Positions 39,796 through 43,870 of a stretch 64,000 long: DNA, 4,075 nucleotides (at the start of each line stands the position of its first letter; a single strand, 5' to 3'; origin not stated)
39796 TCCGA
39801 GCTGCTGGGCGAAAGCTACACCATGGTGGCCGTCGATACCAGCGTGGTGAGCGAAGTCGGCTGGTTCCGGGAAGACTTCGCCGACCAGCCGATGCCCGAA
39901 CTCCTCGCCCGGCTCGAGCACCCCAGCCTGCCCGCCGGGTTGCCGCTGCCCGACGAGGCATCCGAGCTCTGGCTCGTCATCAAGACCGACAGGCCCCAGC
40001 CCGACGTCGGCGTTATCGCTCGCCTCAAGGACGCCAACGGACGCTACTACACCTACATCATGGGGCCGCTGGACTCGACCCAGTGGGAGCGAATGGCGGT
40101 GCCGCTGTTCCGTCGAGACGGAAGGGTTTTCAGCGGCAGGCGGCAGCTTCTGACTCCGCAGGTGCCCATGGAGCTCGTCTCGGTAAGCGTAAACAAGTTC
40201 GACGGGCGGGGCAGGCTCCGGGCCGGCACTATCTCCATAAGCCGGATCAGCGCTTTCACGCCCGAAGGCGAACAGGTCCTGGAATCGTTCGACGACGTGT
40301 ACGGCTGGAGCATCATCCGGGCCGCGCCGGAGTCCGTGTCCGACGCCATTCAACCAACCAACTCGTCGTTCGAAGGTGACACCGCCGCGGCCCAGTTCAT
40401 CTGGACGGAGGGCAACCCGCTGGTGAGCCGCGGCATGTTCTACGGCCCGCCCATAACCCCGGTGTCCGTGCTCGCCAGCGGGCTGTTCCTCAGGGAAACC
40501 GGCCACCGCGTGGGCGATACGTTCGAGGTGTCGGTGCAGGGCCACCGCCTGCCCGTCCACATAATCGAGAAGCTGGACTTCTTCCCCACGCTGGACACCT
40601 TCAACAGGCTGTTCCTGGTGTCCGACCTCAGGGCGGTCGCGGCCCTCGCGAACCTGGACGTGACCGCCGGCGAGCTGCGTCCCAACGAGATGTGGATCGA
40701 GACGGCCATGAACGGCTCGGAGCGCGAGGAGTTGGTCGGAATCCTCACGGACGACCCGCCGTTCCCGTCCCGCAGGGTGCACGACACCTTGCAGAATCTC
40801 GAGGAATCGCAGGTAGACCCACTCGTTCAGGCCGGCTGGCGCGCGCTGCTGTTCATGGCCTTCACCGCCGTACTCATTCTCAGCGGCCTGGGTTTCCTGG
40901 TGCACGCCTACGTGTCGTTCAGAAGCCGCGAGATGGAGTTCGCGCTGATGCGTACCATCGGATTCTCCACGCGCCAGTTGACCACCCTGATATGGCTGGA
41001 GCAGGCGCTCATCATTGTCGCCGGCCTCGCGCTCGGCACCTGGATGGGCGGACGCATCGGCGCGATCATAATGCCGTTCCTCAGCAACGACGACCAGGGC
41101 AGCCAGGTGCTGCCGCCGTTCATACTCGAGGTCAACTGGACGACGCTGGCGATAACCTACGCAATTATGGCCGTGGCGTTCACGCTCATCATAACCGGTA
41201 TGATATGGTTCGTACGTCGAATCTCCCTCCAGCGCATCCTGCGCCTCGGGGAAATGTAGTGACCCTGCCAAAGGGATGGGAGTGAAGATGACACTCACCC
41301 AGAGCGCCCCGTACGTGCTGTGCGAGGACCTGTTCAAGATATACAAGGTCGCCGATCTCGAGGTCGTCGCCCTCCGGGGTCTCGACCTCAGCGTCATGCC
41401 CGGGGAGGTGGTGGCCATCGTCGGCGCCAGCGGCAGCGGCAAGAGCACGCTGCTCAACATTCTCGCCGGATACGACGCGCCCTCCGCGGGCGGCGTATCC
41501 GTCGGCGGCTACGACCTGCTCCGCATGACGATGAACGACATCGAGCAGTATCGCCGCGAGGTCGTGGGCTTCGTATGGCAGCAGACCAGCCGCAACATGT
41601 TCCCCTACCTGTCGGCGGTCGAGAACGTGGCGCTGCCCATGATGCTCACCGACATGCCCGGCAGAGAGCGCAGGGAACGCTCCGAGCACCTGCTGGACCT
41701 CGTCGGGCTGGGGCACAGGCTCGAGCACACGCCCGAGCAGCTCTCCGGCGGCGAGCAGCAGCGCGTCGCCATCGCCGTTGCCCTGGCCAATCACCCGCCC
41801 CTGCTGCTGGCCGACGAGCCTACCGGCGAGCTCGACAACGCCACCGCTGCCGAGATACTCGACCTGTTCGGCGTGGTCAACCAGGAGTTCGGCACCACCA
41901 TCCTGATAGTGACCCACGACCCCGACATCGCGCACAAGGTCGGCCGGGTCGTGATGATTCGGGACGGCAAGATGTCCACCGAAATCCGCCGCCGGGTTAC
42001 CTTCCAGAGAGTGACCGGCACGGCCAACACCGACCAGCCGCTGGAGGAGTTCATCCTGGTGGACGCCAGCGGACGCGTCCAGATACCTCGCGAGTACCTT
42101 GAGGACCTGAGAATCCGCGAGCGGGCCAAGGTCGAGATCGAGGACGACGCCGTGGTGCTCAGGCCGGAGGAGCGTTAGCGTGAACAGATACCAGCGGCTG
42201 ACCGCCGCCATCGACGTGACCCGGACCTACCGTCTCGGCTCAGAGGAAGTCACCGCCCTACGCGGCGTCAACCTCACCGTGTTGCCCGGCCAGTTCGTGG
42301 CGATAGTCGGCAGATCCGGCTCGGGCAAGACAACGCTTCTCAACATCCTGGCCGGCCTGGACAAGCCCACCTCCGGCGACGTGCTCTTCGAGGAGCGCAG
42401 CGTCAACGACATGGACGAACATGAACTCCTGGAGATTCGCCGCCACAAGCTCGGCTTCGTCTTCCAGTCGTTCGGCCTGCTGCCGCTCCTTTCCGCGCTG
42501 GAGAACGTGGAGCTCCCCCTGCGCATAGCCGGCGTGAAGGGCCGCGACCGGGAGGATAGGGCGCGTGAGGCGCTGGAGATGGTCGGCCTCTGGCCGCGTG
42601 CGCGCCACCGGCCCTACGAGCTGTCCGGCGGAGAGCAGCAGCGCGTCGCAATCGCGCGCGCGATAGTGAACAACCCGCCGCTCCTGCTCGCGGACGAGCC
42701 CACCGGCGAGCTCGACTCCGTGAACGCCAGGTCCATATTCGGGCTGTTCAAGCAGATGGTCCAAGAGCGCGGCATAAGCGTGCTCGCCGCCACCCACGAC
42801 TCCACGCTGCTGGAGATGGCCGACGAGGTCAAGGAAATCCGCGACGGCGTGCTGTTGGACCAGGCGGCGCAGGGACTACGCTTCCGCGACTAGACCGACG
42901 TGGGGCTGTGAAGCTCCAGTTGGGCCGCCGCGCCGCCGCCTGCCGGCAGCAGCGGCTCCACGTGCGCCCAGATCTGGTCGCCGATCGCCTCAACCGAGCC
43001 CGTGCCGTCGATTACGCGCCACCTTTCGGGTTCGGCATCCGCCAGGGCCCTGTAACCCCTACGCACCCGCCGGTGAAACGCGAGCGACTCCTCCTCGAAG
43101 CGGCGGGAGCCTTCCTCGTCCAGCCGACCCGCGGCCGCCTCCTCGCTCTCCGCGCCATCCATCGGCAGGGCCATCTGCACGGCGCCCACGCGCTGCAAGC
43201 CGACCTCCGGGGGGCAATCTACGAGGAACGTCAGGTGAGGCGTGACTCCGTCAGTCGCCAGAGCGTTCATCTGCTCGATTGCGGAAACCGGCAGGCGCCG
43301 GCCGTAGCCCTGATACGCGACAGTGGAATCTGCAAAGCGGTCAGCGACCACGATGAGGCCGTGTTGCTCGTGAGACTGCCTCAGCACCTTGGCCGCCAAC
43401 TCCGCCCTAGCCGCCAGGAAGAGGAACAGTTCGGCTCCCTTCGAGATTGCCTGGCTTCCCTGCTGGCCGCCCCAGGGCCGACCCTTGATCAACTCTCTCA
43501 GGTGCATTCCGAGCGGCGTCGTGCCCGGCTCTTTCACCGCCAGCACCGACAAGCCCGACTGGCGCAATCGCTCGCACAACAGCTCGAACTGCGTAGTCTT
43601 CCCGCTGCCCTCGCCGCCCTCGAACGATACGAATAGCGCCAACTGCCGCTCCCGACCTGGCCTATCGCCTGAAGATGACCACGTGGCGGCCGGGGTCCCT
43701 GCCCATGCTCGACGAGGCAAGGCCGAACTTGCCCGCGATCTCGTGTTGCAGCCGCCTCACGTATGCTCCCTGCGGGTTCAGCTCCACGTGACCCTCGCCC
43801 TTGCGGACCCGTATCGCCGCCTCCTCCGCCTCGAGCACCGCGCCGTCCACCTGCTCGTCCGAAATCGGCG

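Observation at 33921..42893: Operon of two giant (1218 and 1226 aa) double-module FtsX/MacB-type permeases plus two distinct ABC ATPases, without any fusion or outer-membrane partner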

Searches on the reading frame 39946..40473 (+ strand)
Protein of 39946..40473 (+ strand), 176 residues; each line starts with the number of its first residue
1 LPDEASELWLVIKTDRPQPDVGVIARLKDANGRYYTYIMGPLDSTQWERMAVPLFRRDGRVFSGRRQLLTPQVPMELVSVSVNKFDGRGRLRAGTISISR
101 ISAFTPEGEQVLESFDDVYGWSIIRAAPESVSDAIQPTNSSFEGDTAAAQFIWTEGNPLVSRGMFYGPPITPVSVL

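Call 71: search_protein_families(library=pfam, proteins=[window:39946-40473:+], max_evalue=10)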
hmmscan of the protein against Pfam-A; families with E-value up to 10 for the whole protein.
window:39946-40473:+ (176 aa): 1 family
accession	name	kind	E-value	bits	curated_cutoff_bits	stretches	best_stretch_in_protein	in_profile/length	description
PF04620.18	FlaA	-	0.13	12.3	25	1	26-53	139-166/230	Flagellar filament outer layer protein Flaa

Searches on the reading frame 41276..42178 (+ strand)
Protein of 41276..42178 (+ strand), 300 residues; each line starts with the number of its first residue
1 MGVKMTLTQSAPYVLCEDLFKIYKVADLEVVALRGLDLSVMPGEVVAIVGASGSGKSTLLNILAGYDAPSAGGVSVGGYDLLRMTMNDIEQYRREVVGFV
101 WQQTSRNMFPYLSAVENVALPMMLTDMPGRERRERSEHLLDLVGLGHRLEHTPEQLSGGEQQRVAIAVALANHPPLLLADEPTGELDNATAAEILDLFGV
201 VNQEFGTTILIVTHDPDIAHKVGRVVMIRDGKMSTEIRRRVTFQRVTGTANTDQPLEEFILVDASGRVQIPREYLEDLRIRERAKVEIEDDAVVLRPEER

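Call 7: search_protein_families(library=pfam, proteins=[window:41276-42178:+], max_evalue=0.01)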
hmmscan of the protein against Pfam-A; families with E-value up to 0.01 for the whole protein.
window:41276-42178:+ (300 aa): 12 families
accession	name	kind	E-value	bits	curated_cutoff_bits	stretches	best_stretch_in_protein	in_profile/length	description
PF00005.33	ABC_tran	-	3.3e-32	112.4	25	1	33-183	1-136/137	ABC transporter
PF13304.12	AAA_21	-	3.2e-07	31.2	27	1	139-216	221-300/304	AAA domain, putative AbiEii toxin, Type IV TA system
PF02463.25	SMC_N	-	5.8e-07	29.6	40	1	150-229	131-212/220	RecF/RecN/SMC N terminal domain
PF01926.29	MMR_HSR1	-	7e-05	23.4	21.9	1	46-68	2-24/113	50S ribosome-binding GTPase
PF13191.12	AAA_16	-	0.00025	22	32.6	1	44-174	25-133/167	AAA ATPase domain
PF00448.28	SRP54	-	0.00039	20.6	22.7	0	45-90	3-49/196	SRP54-type protein, GTPase domain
PF03193.22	RsgA_GTPase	-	0.00054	20.3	30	1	40-73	103-136/174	RsgA GTPase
PF13555.12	AAA_29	-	0.00071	19.7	27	1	41-60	20-39/61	P-loop containing region of AAA domain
PF00350.29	Dynamin_N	-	0.0041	17.6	27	0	46-68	1-24/168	Dynamin family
PF01580.24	FtsK_SpoIIIE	-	0.0047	16.8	24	1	36-63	33-59/221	FtsK/SpoIIIE family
PF13521.12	AAA_28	-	0.0074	16.9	27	0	46-66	2-22/164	AAA domain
PF04014.23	MazE_antitoxin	-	0.0088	16.4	24.7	0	262-298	4-43/48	Antidote-toxin recognition MazE, bacterial antitoxin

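Call 8: search_protein_families(library=ncbifam, proteins=[window:41276-42178:+], max_evalue=0.01)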
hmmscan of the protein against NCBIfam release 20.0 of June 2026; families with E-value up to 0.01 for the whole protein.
window:41276-42178:+ (300 aa): 200 families (the best 25 are shown)
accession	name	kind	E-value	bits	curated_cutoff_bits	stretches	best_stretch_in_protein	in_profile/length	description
TIGR02211.1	LolD_lipo_ex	equivalog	3.2e-66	223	307.75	1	15-234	3-220/221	lipoprotein-releasing ABC transporter ATP-binding protein LolD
NF007879.0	PRK10584.1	equivalog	6.8e-60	202.6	336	1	26-236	19-227/228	putative ABC transporter ATP-binding protein YbbA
NF008639.0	PRK11629.1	equivalog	2.1e-59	200.8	360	1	12-237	5-228/234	lipoprotein-releasing ABC transporter ATP-binding protein LolD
NF007826.0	PRK10535.1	equivalog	5.8e-58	196.7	966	1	17-242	8-230/648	macrolide ABC transporter ATP-binding protein/permease MacB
TIGR02673.1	FtsE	equivalog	4.9e-56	189.8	264.85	1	25-231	10-213/214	cell division ATP-binding protein FtsE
NF038007.1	ABC_ATP_DarD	equivalog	1.7e-55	187.8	375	1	20-233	8-218/218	darobactin export ABC transporter ATP-binding protein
TIGR02982.1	heterocyst_DevA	subfamily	8.4e-52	175.9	295.8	1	21-233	9-219/220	ABC exporter ATP-binding subunit, DevA family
TIGR03608.1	L_ocin_972_ABC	subfamily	3.3e-48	163.9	254.85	1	31-228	12-206/206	putative bacteriocin export ABC transporter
TIGR02314.1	ABC_MetN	equivalog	2.3e-45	155.1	499.7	1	17-281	5-260/343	methionine ABC transporter ATP-binding protein MetN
TIGR01186.1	proV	subfamily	3e-43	148.3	326.6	1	31-233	7-208/363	betaine/proline/choline family ABC transporter ATP-binding protein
NF040933.2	ABC_arch_GlcV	equivalog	3.3e-43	147.9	450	1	14-234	3-221/357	glucose ABC transporter ATP-binding protein GlcV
TIGR04521.1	ECF_ATPase_2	equivalog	1e-42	146.2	330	1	22-248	9-238/279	energy-coupling factor transporter ATPase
NF007027.0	PRK09493.1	equivalog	2.7e-42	144.8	379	1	31-236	15-217/240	glutamine ABC transporter ATP-binding protein GlnQ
TIGR02769.1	nickel_nikE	equivalog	1.4e-41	142.7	332.55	1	31-260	25-253/265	nickel import ATP-binding protein NikE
TIGR03005.1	ectoine_ehuA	equivalog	4.9e-41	140.6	345.4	1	30-236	13-228/252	ectoine/hydroxyectoine ABC transporter ATP-binding protein EhuA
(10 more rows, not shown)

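Call 55: search_solved_structures(query=window:41276-42175:+, max_evalue=1e-30)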
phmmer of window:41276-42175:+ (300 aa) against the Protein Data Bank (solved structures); distinct sequences matched with E-value up to 1e-30: 103 (the best 60 are shown).
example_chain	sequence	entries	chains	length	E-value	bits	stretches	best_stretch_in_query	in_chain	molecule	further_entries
8j5q_D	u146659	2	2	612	2.3e-60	208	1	14-229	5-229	Uncharacterized ABC transporter ATP-binding protein Rv1281c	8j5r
8j5s_D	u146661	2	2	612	1.5e-59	205.3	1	14-229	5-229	Uncharacterized ABC transporter ATP-binding protein Rv1281c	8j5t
8wd9_D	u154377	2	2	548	1.8e-54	188.6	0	8-241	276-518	Probable dipeptide-transport ATP-binding protein ABC transporter DppD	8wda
8wdb_D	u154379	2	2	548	1.1e-53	186.1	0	8-241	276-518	Probable dipeptide-transport ATP-binding protein ABC transporter DppD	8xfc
7mdy_D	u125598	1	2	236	1.1e-51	179.4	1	15-238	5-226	Lipoprotein-releasing system ATP-binding protein LolD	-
1f3o_A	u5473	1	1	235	1.2e-51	179.3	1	17-239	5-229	HYPOTHETICAL ABC TRANSPORTER ATP-BINDING PROTEIN MJ0796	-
7v8l_D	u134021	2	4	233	1.8e-51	178.8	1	14-237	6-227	Lipoprotein-releasing system ATP-binding protein LolD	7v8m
9rlc_D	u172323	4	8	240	1.9e-51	178.7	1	14-237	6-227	Lipoprotein-releasing system ATP-binding protein LolD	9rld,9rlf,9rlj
7arh_F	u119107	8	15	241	1.9e-51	178.7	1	14-237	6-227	Lipoprotein-releasing system ATP-binding protein LolD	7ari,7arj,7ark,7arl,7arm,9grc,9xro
9rle_D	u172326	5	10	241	2e-51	178.7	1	14-237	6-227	Lipoprotein-releasing system ATP-binding protein LolD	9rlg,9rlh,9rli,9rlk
1l2t_A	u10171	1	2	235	3.3e-51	177.9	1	17-239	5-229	Hypothetical ABC transporter ATP-binding protein MJ0796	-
2pcj_A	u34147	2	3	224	4.1e-51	177.6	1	32-239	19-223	Lipoprotein-releasing system ATP-binding protein lolD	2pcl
7v8i_D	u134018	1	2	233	4.8e-51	177.4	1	14-237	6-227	Lipoprotein-releasing system ATP-binding protein LolD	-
9gvk_D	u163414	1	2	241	5.1e-51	177.3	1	14-237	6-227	Lipoprotein-releasing system ATP-binding protein LolD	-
3tif_A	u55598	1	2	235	3.9e-50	174.4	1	17-239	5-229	Uncharacterized ABC transporter ATP-binding protein MJ0796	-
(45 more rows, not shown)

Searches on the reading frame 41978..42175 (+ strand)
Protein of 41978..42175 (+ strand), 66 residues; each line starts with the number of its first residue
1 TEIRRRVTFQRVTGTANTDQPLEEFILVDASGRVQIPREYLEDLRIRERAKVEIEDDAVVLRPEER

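Call 54: search_protein_families(library=pfam, proteins=[window:41978-42175:+], max_evalue=1)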
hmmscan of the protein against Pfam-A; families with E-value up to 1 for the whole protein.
window:41978-42175:+ (66 aa): 3 families
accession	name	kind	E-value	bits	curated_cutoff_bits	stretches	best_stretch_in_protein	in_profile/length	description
PF04014.23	MazE_antitoxin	-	0.00059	20.2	24.7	1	28-64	4-43/48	Antidote-toxin recognition MazE, bacterial antitoxin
PF02381.23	MraZ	-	0.09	13.2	23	1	27-57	9-39/72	MraZ protein, putative antitoxin-like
PF00448.28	SRP54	-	0.23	11.5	22.7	1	23-49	84-110/196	SRP54-type protein, GTPase domain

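Call 78: search_solved_structures(query=A5, max_evalue=10, show_alignments=2)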
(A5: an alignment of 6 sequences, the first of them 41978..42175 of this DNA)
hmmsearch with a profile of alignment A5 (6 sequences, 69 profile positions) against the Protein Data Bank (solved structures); distinct sequences matched with E-value up to 10: 27.
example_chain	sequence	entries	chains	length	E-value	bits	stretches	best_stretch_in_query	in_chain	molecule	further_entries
2ro5_A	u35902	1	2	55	0.029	17.9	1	30-62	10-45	Stage V sporulation protein T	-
5o5k_A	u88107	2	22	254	0.053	17.1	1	31-61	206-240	Adenylate cyclase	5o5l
7o9f_A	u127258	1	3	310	0.057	17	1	24-47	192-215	Signal recognition particle protein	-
1z0r_A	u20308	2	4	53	0.07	16.7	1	30-59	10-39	Transition state regulatory protein abrB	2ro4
2k1n_A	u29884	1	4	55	0.078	16.6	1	30-59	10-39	AbrB family transcriptional regulator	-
1yfb_A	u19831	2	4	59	0.098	16.2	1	30-59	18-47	Transition state regulatory protein abrB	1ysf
7o5b_g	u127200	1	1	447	0.12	16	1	24-47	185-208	Signal recognition particle protein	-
1ls1_A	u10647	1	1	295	0.18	15.4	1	13-46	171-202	SIGNAL RECOGNITION PARTICLE PROTEIN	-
1jpj_A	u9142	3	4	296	0.19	15.3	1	13-46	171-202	SIGNAL RECOGNITION PARTICLE PROTEIN | SRP54NG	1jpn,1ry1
1o87_A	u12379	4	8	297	0.19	15.3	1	13-46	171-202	SIGNAL RECOGNITION PARTICLE PROTEIN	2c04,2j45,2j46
1ng1_A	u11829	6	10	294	0.19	15.3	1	13-46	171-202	SIGNAL SEQUENCE RECOGNITION PROTEIN FFH | SIGNAL RECOGNITION PARTICLE PROTEIN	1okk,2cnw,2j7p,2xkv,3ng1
1rj9_B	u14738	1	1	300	0.2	15.3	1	13-46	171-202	Signal recognition particle protein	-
2c03_A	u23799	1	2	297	0.21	15.2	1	13-46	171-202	SIGNAL RECOGNITION PARTICLE PROTEIN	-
2ng1_A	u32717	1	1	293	0.22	15.1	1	13-46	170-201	SIGNAL SEQUENCE RECOGNITION PROTEIN FFH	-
1ffh_A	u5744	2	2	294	0.23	15.1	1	13-46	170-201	FFH | SIGNAL RECOGNITION PARTICLE PROTEIN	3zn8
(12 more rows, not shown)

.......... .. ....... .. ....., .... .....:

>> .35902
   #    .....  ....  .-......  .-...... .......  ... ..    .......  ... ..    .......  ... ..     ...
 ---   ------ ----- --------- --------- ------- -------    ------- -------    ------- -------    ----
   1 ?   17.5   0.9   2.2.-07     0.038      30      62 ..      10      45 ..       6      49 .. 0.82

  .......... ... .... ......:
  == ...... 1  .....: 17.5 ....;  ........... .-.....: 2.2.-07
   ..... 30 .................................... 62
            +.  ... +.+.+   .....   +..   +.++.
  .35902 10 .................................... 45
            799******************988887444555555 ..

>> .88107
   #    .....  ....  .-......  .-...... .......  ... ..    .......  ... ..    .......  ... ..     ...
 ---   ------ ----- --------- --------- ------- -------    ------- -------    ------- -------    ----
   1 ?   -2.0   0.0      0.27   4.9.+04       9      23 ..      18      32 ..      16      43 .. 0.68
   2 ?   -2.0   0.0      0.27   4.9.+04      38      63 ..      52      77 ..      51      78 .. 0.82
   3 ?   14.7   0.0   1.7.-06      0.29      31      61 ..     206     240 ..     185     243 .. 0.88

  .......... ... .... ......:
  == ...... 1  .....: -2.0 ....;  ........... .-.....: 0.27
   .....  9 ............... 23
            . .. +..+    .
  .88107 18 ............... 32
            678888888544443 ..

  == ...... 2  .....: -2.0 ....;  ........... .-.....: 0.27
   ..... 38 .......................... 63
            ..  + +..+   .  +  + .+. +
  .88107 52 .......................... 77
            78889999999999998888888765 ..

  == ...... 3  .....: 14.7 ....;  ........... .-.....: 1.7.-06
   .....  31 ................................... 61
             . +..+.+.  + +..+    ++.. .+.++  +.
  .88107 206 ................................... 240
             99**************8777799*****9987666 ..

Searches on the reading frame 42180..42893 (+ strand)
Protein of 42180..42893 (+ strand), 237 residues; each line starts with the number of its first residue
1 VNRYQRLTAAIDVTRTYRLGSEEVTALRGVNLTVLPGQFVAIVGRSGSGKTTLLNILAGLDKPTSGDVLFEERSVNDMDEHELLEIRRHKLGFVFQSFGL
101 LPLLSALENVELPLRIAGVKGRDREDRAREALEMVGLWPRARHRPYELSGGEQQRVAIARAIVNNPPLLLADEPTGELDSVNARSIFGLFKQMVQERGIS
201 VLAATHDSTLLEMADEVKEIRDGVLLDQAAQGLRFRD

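Call 7: search_protein_families(library=pfam, proteins=[window:42180-42893:+], max_evalue=0.01)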
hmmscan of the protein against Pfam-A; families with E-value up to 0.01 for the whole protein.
window:42180-42893:+ (237 aa): 9 families
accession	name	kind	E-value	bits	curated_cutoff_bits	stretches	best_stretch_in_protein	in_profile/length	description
PF00005.33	ABC_tran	-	2.8e-37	128.8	25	1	27-175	1-136/137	ABC transporter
PF13304.12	AAA_21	-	2.2e-09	38.3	27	1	39-83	1-62/304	AAA domain, putative AbiEii toxin, Type IV TA system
PF02463.25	SMC_N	-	1.5e-06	28.3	40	1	140-220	135-211/220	RecF/RecN/SMC N terminal domain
PF01926.29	MMR_HSR1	-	0.0012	19.4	21.9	1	40-73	2-34/113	50S ribosome-binding GTPase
PF03193.22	RsgA_GTPase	-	0.0022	18.3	30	1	33-61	102-130/174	RsgA GTPase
PF13238.12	AAA_18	-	0.0026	18.7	29.4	1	40-96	1-61/128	AAA domain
PF13401.12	AAA_22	-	0.0046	17.7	27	1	38-61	6-29/130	AAA domain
PF13555.12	AAA_29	-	0.0068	16.6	27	0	38-54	23-39/61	P-loop containing region of AAA domain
PF13521.12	AAA_28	-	0.0084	16.8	27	0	40-60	2-22/164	AAA domain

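Call 8: search_protein_families(library=ncbifam, proteins=[window:42180-42893:+], max_evalue=0.01)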
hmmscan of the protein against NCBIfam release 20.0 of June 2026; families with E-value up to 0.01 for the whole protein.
window:42180-42893:+ (237 aa): 197 families (the best 25 are shown)
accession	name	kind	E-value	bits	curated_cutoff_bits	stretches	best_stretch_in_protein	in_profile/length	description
TIGR02211.1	LolD_lipo_ex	equivalog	3.7e-69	232.6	307.75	1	10-225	4-219/221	lipoprotein-releasing ABC transporter ATP-binding protein LolD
NF008639.0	PRK11629.1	equivalog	1.4e-66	224.3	360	1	8-228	7-227/234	lipoprotein-releasing ABC transporter ATP-binding protein LolD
NF007826.0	PRK10535.1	equivalog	4.7e-62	210.2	966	1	10-229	7-225/648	macrolide ABC transporter ATP-binding protein/permease MacB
TIGR02673.1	FtsE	equivalog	5.5e-62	209.2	264.85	1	13-214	7-203/214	cell division ATP-binding protein FtsE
TIGR03608.1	L_ocin_972_ABC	subfamily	1.2e-57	194.7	254.85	1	24-218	11-204/206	putative bacteriocin export ABC transporter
NF038007.1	ABC_ATP_DarD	equivalog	3.6e-56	190.1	375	1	21-225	15-218/218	darobactin export ABC transporter ATP-binding protein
NF007879.0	PRK10584.1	equivalog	6.9e-56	189.5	336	1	19-228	18-227/228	putative ABC transporter ATP-binding protein YbbA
TIGR02982.1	heterocyst_DevA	subfamily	1.2e-53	181.9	295.8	1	13-225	7-219/220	ABC exporter ATP-binding subunit, DevA family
NF040933.2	ABC_arch_GlcV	equivalog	2.4e-51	174.7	450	1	12-226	7-221/357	glucose ABC transporter ATP-binding protein GlcV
TIGR02315.1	ABC_phnC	equivalog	4e-47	160.7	266.1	1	21-223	12-222/243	phosphonate ABC transporter ATP-binding protein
TIGR01186.1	proV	subfamily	3.3e-46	158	326.6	1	26-223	8-206/363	betaine/proline/choline family ABC transporter ATP-binding protein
TIGR03265.1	PhnT2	equivalog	3.4e-44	151.5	457.7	1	22-224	15-212/353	putative 2-aminoethylphosphonate ABC transporter ATP-binding protein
TIGR01187.1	potA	subfamily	3.9e-44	151.1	355.6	1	42-227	1-181/325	polyamine ABC transporter ATP-binding protein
NF006987.0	PRK09452.1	equivalog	7.7e-44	149.9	482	1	22-225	28-226/378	spermidine/putrescine ABC transporter ATP-binding protein PotA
TIGR02314.1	ABC_MetN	equivalog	1.8e-43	148.9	499.7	1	12-230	6-224/343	methionine ABC transporter ATP-binding protein MetN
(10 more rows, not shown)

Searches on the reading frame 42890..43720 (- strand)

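Call 17: search_protein_families(library=pfam, proteins=[window:42890-43720:-], max_evalue=0.001)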
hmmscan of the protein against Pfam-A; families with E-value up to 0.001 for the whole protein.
window:42890-43720:- (276 aa): 1 family
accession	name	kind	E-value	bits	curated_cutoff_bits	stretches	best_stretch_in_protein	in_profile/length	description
PF02223.23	Thymidylate_kin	-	2.5e-38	132.1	27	2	33-183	1-140/185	Thymidylate kinase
